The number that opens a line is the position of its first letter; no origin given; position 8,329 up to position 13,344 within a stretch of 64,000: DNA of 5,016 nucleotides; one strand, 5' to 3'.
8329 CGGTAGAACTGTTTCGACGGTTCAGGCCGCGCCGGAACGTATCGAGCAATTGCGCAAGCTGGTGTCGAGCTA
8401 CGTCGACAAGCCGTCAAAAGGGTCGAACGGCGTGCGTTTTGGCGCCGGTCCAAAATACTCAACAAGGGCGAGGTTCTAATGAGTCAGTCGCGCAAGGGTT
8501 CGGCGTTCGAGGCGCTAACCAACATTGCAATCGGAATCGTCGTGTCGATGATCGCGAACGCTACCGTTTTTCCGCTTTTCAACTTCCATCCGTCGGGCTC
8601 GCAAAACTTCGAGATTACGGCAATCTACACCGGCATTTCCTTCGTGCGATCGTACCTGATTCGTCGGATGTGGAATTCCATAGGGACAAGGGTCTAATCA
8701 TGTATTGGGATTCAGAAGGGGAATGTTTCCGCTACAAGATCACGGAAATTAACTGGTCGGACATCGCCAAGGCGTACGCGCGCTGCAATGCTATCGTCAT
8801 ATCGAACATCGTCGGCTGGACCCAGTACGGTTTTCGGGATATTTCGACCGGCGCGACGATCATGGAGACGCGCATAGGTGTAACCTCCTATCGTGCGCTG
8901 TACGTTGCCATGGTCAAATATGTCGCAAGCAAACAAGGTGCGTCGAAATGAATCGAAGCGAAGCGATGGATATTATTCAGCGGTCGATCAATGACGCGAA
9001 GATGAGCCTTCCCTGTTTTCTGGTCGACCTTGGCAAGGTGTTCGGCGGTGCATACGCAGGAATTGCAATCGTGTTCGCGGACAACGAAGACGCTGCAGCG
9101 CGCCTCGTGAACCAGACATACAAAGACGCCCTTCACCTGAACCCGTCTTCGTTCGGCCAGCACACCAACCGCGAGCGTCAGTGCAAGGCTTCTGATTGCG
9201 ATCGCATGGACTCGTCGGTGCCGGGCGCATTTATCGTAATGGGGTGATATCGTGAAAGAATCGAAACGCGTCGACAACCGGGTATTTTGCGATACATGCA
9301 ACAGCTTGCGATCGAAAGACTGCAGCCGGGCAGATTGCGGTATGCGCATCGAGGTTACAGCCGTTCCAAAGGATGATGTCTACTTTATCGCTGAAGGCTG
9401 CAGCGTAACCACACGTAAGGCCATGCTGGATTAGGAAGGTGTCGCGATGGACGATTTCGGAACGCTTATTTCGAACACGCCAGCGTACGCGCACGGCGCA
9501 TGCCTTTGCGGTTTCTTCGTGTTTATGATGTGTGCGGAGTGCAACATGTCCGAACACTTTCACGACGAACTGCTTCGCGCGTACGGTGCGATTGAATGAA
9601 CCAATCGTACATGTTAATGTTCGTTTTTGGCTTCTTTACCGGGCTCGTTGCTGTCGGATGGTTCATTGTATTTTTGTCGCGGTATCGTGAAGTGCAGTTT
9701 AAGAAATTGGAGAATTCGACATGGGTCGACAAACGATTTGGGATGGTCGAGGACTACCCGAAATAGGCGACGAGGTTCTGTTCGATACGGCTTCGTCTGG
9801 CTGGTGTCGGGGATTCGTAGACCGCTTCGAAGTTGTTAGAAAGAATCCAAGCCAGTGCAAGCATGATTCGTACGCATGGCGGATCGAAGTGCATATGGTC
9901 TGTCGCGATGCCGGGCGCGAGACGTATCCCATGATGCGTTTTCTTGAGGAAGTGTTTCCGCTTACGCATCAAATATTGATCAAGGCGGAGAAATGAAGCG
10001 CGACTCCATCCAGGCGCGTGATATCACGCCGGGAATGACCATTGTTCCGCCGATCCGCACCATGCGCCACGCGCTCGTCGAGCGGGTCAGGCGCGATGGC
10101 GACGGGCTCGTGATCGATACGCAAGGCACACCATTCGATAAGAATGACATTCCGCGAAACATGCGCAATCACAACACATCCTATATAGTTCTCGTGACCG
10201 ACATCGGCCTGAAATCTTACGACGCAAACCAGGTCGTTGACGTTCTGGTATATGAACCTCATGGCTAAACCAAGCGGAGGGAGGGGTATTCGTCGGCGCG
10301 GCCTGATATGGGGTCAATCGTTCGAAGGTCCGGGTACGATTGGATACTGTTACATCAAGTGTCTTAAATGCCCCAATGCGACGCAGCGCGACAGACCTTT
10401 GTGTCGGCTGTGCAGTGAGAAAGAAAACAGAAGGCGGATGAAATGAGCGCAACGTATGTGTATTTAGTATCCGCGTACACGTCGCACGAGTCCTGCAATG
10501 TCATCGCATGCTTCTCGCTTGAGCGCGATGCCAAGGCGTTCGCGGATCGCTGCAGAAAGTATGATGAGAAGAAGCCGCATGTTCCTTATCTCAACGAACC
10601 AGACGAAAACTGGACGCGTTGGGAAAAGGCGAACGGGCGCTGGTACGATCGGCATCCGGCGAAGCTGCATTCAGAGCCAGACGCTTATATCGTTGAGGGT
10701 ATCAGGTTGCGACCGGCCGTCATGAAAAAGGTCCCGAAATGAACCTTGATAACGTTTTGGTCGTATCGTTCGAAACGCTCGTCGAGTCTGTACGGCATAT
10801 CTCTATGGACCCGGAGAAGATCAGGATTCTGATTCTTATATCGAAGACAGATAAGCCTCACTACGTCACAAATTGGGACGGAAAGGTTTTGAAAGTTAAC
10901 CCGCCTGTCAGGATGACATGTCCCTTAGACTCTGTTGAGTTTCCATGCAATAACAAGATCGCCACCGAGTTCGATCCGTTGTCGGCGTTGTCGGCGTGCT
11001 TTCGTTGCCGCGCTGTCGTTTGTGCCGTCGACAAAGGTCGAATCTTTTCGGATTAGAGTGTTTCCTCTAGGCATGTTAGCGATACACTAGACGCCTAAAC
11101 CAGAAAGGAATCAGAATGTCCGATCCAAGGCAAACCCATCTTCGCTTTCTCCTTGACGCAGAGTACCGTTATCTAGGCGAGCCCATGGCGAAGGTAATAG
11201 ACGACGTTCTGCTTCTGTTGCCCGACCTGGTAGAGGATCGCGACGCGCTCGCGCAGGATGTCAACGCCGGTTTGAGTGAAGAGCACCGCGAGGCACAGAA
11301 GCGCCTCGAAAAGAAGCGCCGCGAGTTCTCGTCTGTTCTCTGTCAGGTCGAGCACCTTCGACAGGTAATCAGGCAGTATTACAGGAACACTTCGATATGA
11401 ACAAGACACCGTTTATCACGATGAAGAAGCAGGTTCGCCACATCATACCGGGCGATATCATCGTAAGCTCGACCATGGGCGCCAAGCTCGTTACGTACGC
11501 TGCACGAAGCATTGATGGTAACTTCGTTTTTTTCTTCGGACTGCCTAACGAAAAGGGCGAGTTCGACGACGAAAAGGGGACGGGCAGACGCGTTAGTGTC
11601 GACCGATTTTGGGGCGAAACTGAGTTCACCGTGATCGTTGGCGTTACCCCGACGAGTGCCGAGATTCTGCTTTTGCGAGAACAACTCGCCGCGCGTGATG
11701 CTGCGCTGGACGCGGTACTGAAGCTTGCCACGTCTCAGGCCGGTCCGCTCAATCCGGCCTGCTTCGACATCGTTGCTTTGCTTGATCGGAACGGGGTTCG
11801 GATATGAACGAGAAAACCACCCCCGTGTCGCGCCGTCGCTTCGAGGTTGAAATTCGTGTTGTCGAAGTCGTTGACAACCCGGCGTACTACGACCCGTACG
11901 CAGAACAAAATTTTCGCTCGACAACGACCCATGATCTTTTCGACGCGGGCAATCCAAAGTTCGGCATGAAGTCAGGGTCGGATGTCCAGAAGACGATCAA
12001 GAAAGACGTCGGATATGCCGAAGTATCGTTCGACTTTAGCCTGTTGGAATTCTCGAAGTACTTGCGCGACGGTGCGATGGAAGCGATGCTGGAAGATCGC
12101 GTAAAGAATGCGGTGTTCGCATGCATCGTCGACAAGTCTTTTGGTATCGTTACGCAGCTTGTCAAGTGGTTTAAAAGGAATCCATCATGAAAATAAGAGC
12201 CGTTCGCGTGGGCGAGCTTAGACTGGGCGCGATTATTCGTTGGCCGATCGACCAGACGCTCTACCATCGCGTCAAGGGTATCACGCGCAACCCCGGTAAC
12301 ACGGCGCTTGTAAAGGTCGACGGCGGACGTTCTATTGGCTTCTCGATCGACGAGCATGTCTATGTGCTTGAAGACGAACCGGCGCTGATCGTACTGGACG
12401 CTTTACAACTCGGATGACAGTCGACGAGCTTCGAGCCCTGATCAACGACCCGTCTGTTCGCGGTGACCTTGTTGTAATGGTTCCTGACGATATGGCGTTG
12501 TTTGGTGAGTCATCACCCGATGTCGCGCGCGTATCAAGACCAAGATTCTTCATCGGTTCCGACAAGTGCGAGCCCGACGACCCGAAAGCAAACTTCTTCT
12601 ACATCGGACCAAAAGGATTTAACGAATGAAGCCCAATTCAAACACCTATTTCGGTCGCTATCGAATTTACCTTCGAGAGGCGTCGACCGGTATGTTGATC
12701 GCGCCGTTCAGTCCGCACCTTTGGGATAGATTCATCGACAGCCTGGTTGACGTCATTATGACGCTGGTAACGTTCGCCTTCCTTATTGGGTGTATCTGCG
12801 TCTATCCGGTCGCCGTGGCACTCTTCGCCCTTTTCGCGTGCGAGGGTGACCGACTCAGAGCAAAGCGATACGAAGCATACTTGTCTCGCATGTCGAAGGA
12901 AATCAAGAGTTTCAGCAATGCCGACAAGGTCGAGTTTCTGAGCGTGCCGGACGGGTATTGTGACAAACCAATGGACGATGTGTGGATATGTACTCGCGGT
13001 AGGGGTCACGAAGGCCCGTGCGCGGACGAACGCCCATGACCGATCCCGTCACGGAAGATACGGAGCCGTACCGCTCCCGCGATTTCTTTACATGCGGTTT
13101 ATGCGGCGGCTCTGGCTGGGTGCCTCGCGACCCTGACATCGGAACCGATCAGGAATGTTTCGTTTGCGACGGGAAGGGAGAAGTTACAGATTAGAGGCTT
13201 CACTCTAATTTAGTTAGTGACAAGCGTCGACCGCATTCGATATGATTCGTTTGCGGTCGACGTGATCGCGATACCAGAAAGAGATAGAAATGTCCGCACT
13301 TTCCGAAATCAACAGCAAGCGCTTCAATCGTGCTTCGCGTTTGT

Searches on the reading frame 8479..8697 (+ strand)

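Call 88: search_protein_families(library=pfam, proteins=[window:8479-8697:+], max_evalue=0.01)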
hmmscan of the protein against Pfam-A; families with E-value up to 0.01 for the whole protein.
window:8479-8697:+ (72 aa): 1 family
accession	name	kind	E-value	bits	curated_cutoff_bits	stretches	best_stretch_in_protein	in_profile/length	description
PF23858.1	DUF7220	-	6.7e-26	90.9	28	1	2-69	1-68/70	Family of unknown function (DUF7220)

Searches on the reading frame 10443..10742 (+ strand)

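Call 88: search_protein_families(library=pfam, proteins=[window:10443-10742:+], max_evalue=0.01)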
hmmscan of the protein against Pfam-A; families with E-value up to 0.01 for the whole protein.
window:10443-10742:+ (99 aa): 1 family
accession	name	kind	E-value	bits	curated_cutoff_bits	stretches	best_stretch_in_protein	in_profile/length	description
PF24024.1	DUF7336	-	0.00017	21.8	25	1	5-60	2-59/60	Domain of unknown function (DUF7336)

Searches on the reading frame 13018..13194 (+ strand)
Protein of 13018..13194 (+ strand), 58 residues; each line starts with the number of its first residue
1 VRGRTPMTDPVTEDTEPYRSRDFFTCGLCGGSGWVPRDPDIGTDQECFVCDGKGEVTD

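Call 89: search_protein_families(library=pfam, proteins=[window:13018-13194:+], max_evalue=0.01)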
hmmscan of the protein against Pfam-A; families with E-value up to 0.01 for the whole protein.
window:13018-13194:+ (58 aa): 2 families
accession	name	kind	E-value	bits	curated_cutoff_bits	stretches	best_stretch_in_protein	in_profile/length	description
PF21002.2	TMEM106_N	-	0.0022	19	24.5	0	18-38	49-69/91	Transmembrane protein 106 N-terminal region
PF00684.25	DnaJ_CXXCXGXG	-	0.0043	17.7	32.7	1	25-57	17-54/65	DnaJ central domain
